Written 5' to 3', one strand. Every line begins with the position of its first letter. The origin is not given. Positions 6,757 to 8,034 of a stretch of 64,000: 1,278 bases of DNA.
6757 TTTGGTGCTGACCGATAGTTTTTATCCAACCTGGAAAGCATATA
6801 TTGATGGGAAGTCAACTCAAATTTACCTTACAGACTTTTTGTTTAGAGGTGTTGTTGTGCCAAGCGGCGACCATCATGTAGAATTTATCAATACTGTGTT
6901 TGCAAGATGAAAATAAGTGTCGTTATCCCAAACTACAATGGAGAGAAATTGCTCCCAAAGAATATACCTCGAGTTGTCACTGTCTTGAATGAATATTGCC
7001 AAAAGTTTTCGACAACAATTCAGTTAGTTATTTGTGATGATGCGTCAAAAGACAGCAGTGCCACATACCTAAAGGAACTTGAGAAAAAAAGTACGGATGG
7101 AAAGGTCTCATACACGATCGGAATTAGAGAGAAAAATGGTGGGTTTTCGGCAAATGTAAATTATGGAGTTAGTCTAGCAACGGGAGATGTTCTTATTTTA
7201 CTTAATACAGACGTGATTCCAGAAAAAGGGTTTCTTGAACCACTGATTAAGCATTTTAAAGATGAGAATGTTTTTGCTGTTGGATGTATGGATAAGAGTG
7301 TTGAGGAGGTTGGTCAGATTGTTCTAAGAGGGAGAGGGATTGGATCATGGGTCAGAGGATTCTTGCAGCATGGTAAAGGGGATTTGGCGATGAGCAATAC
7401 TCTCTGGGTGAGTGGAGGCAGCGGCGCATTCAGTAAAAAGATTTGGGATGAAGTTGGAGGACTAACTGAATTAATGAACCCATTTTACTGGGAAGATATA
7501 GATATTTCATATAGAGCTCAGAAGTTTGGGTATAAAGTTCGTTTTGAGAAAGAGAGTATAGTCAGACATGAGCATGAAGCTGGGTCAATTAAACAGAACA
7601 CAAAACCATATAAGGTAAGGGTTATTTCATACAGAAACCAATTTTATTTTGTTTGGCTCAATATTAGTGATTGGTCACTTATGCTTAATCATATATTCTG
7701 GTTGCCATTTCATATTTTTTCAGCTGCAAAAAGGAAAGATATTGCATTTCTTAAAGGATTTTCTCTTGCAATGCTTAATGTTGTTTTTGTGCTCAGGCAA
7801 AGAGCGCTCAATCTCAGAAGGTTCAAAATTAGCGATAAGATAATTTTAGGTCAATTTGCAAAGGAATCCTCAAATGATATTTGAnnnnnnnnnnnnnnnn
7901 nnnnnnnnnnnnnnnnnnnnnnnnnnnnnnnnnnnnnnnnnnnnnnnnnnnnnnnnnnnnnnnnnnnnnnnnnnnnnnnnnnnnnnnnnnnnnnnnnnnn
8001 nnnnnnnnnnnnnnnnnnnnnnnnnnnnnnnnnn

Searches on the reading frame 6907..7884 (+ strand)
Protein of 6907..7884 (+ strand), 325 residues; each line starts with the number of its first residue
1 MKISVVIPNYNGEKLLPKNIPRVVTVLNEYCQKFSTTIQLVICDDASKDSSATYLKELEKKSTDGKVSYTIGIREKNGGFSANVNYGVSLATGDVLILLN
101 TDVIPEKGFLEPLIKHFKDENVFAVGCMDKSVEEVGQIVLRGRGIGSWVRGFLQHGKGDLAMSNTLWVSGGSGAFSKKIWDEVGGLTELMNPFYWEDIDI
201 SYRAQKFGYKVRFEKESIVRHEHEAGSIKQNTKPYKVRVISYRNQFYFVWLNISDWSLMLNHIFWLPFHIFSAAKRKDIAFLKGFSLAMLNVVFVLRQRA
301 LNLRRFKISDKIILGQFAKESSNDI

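Call 4: search_protein_families(library=pfam, proteins=[window:6907-7884:+], max_evalue=0.01)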
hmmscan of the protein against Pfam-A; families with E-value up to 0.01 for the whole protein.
window:6907-7884:+ (325 aa): 5 families
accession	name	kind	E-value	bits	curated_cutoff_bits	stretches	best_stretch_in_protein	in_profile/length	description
PF00535.33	Glycos_transf_2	-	4e-22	79.4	23.3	1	4-161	1-145/168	Glycosyl transferase family 2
PF13641.12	Glyco_tranf_2_3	-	2.7e-14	54.2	27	1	3-225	3-215/230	Glycosyltransferase like family 2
PF13632.12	Glyco_trans_2_3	-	3.4e-05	24.2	27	1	97-271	3-173/198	Glycosyl transferase family group 2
PF10111.15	Glyco_tranf_2_2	-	0.0063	16.5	27.3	0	4-106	1-95/276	Glycosyltransferase like family 2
PF13506.12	Glyco_transf_21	-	0.0087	16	21.7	0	83-229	21-163/174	Glycosyl transferase family 21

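Call 6: search_protein_families(library=ncbifam, proteins=[window:6907-7884:+], max_evalue=0.01)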
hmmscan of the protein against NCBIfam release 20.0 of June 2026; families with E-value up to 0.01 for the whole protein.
window:6907-7884:+ (325 aa): 16 families
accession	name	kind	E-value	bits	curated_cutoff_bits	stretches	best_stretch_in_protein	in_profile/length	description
TIGR03965.1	mycofact_glyco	equivalog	8.9e-18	64.4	280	1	2-224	75-283/467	mycofactocin biosynthesis glycosyltransferase MftF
NF041875.1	EPS_EpsD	equivalog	6.1e-16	58.7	370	1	3-230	1-215/325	exopolysaccharide biosynthesis glycosyltransferase EpsD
TIGR03937.1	PgaC_IcaA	equivalog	6.7e-14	51.6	422.3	1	2-218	46-247/407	poly-beta-1,6-N-acetyl-D-glucosamine synthase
NF038299.1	EPS_HpsN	equivalog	8.4e-11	41.4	425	1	2-123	2-113/317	hormogonium polysaccharide biosynthesis glycosyltransferase HpsN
NF007986.1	PRK10714.1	equivalog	1.3e-10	40.8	529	1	2-104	7-102/316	undecaprenyl-phosphate 4-deoxy-4-formamido-L-arabinose transferase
TIGR04283.1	glyco_like_mftF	equivalog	2.3e-10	40.4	182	1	3-218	1-182/221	TIGR04283 family arsenosugar biosynthesis glycosyltransferase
NF047588.1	GlcsyltransPgfSStrep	equivalog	1.3e-09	37.8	500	1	1-120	1-113/308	glycosyltransferase PgfS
NF050050.1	ProtGlycPglI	equivalog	1e-08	34.9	500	1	2-122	3-113/306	GalNAc(5)-diNAcBac-PP-undecaprenol beta-1,3-glucosyltransferase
NF007482.0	PRK10073.1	equivalog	2.9e-07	29.8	423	1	2-120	7-113/334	glycosyltransferase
NF038302.1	EPS_HpsE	equivalog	3e-07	29.7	300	1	1-112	1-106/307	hormogonium polysaccharide biosynthesis glycosyltransferase HpsE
NF041394.1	GtaseAglG_Halo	equivalog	1.2e-06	28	440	1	1-127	1-117/304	glucosyl-dolichyl phosphate glucuronosyltransferase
NF047683.1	TeichurnBiosyTuaG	equivalog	1.7e-06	27.9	400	1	2-121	7-115/252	teichuronic acid biosynthesis protein TuaG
TIGR01556.1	rhamnosyltran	subfamily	1.1e-05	24.8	200.55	1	24-227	7-206/281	rhamnosyltransferase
NF053739.1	GlytfEpsEBac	equivalog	6.9e-05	22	450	1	2-126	2-117/265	glycosyltransferase EpsE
TIGR03472.1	HpnI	equivalog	0.0013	17.7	310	1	24-215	57-246/373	bacteriohopanetetrol glucosamine biosynthesis glycosyltransferase HpnI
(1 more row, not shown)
